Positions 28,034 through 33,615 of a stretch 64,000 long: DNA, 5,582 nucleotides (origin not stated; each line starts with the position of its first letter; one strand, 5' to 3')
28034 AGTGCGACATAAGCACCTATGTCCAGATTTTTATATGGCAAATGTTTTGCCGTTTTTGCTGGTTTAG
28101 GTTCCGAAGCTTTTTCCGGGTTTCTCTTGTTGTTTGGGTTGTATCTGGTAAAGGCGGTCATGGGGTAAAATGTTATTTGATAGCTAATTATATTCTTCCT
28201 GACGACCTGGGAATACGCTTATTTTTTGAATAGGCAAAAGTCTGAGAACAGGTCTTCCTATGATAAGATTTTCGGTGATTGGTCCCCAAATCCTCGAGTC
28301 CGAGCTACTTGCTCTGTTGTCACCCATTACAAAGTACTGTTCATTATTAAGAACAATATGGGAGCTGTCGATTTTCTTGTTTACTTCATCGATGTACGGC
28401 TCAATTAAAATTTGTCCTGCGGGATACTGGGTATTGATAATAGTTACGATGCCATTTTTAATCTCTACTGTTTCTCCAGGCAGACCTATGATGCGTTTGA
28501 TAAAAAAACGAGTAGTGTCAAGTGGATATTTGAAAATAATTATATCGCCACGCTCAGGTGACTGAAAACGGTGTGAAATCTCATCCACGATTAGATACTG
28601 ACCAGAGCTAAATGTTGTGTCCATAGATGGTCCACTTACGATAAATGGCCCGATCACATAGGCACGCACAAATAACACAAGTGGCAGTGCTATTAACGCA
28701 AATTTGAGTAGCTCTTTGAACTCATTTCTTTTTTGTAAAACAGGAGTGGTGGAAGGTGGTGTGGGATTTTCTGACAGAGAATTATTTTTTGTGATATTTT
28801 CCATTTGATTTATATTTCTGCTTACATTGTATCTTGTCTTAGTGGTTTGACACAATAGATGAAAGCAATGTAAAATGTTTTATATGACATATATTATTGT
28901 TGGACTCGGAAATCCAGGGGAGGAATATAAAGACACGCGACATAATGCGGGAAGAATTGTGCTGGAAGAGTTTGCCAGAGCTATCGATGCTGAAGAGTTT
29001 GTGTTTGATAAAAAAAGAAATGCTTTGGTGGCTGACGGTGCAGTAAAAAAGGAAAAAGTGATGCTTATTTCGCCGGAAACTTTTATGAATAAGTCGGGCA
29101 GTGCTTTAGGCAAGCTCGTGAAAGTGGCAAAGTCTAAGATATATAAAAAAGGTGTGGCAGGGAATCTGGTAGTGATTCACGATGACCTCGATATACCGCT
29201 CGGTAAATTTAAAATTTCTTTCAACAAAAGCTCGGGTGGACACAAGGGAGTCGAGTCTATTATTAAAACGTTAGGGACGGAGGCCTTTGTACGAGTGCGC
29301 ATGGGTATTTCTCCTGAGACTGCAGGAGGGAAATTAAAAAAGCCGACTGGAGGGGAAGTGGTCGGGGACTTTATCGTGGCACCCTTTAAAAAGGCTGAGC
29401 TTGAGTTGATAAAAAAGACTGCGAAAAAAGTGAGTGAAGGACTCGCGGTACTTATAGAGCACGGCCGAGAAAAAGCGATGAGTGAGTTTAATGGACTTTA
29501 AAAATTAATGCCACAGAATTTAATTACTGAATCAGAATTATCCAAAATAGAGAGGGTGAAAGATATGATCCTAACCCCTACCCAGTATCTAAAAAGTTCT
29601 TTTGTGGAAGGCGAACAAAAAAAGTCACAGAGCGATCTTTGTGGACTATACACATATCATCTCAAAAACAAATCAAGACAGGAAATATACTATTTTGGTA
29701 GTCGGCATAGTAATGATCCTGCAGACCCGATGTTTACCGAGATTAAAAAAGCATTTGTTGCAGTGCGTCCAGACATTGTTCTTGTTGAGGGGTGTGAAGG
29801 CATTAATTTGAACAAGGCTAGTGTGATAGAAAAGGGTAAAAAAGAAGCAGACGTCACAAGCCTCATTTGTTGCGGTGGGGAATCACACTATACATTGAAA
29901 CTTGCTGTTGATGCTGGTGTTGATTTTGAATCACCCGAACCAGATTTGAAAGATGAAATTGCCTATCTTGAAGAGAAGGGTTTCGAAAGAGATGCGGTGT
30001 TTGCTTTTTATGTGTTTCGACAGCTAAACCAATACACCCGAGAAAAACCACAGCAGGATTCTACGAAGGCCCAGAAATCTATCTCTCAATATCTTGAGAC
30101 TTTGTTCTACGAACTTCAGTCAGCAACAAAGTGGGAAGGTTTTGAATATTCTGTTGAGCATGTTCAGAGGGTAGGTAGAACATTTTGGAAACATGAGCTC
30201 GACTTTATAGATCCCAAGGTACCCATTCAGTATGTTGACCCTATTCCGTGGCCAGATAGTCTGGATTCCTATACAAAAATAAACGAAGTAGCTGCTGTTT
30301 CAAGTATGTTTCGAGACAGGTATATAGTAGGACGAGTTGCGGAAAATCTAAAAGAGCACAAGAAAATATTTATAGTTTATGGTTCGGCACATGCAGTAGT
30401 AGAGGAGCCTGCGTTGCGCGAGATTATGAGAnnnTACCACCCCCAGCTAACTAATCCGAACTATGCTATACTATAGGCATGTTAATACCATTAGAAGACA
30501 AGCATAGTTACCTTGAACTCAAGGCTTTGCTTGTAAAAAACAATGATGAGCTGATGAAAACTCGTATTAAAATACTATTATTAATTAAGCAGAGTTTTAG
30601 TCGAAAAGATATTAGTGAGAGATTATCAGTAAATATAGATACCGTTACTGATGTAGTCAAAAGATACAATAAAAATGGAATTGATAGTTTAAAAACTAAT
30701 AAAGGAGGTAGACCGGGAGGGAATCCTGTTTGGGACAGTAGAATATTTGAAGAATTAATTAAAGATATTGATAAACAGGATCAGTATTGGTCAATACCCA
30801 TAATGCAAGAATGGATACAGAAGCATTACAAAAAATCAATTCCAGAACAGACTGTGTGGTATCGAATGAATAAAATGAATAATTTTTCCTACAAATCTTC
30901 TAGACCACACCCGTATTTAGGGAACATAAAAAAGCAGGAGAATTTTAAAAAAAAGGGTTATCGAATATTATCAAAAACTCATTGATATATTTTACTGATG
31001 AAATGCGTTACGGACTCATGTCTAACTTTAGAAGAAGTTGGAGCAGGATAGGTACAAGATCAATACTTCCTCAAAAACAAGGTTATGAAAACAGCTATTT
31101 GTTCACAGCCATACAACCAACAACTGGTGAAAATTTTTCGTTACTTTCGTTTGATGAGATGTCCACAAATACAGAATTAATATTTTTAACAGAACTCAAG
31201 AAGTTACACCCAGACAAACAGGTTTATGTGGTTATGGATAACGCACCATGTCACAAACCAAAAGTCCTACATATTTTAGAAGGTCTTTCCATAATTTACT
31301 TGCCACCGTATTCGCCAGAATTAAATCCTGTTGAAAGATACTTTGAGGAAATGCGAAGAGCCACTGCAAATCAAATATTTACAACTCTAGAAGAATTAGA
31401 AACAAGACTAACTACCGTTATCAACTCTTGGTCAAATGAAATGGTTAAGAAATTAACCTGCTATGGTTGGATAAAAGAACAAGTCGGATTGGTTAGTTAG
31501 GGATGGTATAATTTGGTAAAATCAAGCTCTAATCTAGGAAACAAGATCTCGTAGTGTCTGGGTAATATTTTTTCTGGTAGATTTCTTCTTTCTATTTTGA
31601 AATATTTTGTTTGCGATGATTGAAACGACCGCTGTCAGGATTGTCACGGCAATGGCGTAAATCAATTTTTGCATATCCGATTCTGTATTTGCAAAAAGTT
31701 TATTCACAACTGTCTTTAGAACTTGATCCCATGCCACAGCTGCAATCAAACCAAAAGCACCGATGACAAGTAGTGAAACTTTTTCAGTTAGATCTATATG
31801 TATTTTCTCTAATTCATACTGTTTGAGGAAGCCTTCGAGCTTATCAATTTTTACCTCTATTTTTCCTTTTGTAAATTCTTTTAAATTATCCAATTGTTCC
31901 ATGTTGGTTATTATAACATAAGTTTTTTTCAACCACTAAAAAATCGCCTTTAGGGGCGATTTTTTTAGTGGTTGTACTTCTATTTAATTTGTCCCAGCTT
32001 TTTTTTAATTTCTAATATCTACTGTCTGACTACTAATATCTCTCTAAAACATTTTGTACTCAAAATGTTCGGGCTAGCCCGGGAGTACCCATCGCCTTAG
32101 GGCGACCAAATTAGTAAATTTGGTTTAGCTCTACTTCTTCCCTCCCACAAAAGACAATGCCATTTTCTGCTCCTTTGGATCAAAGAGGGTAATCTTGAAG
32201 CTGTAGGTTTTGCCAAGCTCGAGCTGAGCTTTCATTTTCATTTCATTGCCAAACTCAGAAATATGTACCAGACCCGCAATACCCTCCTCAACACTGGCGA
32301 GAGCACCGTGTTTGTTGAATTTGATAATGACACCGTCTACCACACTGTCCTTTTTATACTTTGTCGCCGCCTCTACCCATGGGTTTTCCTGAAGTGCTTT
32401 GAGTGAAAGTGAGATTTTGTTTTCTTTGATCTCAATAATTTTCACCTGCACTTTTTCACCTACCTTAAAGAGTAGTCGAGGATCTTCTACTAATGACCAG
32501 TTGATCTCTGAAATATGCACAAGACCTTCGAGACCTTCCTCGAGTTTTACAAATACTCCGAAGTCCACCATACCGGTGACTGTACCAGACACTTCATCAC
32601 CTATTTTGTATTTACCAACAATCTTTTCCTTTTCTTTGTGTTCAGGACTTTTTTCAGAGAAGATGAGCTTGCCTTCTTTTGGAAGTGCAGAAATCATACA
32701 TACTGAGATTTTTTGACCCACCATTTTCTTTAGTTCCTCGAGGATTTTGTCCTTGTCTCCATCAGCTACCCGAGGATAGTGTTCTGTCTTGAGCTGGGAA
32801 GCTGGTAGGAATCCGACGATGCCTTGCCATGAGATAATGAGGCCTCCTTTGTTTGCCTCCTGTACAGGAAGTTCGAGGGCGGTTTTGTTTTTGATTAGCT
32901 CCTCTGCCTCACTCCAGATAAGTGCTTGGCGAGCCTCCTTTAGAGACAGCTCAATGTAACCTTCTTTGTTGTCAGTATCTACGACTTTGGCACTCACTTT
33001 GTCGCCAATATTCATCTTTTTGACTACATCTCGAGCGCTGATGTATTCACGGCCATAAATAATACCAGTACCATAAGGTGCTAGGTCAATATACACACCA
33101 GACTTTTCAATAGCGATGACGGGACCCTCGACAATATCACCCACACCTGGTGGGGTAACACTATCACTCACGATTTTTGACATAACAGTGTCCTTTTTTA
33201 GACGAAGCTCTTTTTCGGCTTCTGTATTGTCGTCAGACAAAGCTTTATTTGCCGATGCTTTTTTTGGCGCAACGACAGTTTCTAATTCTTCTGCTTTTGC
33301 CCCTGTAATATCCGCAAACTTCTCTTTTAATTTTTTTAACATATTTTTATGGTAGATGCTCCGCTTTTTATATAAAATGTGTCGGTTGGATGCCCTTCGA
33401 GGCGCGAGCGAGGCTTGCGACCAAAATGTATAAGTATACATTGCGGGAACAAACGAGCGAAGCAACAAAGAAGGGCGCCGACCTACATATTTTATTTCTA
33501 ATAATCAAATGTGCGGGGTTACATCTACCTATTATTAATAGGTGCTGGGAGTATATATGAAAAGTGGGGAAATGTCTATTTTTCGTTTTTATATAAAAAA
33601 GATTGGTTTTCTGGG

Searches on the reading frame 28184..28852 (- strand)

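Call 42: search_protein_families(library=pfam, proteins=[window:28184-28852:-], max_evalue=0.01)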
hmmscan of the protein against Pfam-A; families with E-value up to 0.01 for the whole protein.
window:28184-28852:- (222 aa): 2 families
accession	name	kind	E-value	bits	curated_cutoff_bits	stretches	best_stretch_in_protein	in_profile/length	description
PF10502.14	Peptidase_S26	-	3e-41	141.6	22.9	1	46-204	2-166/168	Signal peptidase, peptidase S26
PF00717.28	Peptidase_S24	-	0.00025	21.2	23.3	1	71-133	39-93/116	Peptidase S24-like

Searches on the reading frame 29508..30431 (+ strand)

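Call 42: search_protein_families(library=pfam, proteins=[window:29508-30431:+], max_evalue=0.01)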
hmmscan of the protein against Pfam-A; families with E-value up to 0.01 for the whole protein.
window:29508-30431:+ (308 aa): 1 family
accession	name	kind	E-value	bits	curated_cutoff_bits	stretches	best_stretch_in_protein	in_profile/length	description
PF01963.22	TraB_PrgY_gumN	-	0.00094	19.5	26.8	0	269-300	217-248/263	TraB/PrgY/gumN family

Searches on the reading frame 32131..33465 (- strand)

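Call 9: search_protein_families(library=pfam, proteins=[window:32131-33465:-], max_evalue=0.01)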
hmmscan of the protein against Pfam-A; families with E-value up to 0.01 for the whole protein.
window:32131-33465:- (444 aa): 5 families
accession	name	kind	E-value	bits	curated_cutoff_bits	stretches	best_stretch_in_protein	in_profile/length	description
PF00575.29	S1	-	1.8e-41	140.8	22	3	285-355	1-73/74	S1 RNA binding domain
PF23459.1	S1_RRP5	-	1.1e-09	39.1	27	1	289-355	4-72/72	RRP5 S1 domain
PF21710.3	Spt6_S1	-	6.7e-08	33.2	27.5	0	300-356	28-85/91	Spt6, S1/OB domain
PF21543.3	CvfB_2nd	-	1.8e-05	25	27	0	291-356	16-75/76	Virulence regulatory factor CvfB, second domain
PF24685.1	OB_RRP5_4th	-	0.009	16.4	31.5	0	313-347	38-72/92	RRP5 OB-fold domain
